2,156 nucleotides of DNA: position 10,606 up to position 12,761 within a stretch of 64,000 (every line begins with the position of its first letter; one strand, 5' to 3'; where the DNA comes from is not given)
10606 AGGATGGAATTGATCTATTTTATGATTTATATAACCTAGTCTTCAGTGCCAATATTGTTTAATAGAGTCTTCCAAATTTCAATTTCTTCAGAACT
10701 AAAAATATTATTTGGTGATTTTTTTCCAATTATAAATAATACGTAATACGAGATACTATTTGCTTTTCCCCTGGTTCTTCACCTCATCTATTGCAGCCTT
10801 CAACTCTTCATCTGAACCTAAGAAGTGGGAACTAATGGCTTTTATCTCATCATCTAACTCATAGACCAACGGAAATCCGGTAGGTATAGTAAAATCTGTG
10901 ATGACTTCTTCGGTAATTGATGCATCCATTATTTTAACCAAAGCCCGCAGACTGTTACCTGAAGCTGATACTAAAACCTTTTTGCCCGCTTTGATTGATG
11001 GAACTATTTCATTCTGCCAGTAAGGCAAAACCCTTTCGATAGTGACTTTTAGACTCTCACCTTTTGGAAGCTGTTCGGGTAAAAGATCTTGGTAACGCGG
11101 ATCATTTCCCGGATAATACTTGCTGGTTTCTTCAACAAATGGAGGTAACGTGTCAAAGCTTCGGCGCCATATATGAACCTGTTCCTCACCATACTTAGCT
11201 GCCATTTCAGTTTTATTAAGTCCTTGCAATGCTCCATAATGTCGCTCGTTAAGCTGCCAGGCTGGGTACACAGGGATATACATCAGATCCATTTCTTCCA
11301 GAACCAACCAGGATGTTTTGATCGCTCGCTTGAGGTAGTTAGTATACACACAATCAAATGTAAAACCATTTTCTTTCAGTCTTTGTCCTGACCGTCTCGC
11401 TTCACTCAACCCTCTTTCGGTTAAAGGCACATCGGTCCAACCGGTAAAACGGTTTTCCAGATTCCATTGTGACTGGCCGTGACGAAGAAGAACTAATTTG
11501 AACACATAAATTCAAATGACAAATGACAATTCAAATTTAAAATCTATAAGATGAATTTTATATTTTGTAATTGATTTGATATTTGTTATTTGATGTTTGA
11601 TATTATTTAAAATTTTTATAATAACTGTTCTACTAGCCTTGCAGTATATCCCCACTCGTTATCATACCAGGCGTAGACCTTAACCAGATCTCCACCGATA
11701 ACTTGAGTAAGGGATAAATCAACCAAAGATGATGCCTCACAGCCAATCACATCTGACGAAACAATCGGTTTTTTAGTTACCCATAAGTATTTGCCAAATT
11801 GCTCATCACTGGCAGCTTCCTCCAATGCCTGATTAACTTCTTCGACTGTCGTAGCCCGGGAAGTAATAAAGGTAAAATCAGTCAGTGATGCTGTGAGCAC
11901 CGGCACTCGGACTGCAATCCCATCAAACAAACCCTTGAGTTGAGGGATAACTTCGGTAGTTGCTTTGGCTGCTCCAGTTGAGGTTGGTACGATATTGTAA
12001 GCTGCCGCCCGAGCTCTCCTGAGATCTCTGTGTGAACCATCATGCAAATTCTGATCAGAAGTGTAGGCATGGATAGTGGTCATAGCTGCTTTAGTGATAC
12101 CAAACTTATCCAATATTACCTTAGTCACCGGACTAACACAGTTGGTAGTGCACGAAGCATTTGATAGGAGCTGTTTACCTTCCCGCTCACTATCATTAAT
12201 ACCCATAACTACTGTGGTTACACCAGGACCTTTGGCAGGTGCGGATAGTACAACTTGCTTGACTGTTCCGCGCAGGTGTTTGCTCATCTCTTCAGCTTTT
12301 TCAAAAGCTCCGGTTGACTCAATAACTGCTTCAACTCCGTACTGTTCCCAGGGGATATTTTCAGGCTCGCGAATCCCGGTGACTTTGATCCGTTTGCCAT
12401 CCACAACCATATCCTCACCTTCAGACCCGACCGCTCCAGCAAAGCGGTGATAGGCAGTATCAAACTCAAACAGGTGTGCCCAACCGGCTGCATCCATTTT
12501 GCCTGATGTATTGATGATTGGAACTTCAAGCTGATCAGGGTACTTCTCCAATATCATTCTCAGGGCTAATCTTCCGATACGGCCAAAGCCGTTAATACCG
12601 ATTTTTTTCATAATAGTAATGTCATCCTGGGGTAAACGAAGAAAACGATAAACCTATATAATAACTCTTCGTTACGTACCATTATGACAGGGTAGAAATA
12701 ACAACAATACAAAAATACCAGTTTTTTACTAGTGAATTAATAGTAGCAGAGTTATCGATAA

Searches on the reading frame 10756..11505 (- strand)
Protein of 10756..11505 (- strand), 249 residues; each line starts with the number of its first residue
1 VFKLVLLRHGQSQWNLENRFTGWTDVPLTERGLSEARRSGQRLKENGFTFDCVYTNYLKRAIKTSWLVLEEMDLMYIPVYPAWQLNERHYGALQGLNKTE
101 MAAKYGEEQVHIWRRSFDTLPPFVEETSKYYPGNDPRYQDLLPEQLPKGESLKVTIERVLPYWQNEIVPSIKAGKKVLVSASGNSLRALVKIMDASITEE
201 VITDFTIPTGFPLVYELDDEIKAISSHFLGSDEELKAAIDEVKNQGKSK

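Call 70: search_protein_families(library=pfam, proteins=[window:10756-11505:-], max_evalue=0.0001)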
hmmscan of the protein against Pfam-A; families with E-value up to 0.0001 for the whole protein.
window:10756-11505:- (249 aa): 1 family
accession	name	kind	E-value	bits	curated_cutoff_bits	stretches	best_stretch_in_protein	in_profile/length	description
PF00300.27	His_Phos_1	-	2e-31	109.6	21.7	1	4-125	1-117/194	Histidine phosphatase superfamily (branch 1)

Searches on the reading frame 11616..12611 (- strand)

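Call 69: search_protein_families(library=pfam, proteins=[window:11616-12611:-], max_evalue=0.0001)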
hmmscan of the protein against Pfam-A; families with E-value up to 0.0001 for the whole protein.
window:11616-12611:- (331 aa): 2 families
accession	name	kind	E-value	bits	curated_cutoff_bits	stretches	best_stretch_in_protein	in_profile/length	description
PF02800.25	Gp_dh_C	-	4.4e-55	186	24.4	1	160-316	2-158/158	Glyceraldehyde 3-phosphate dehydrogenase, C-terminal domain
PF00044.30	Gp_dh_N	-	1.1e-29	103.1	31.7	1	3-105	2-100/101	Glyceraldehyde 3-phosphate dehydrogenase, NAD binding domain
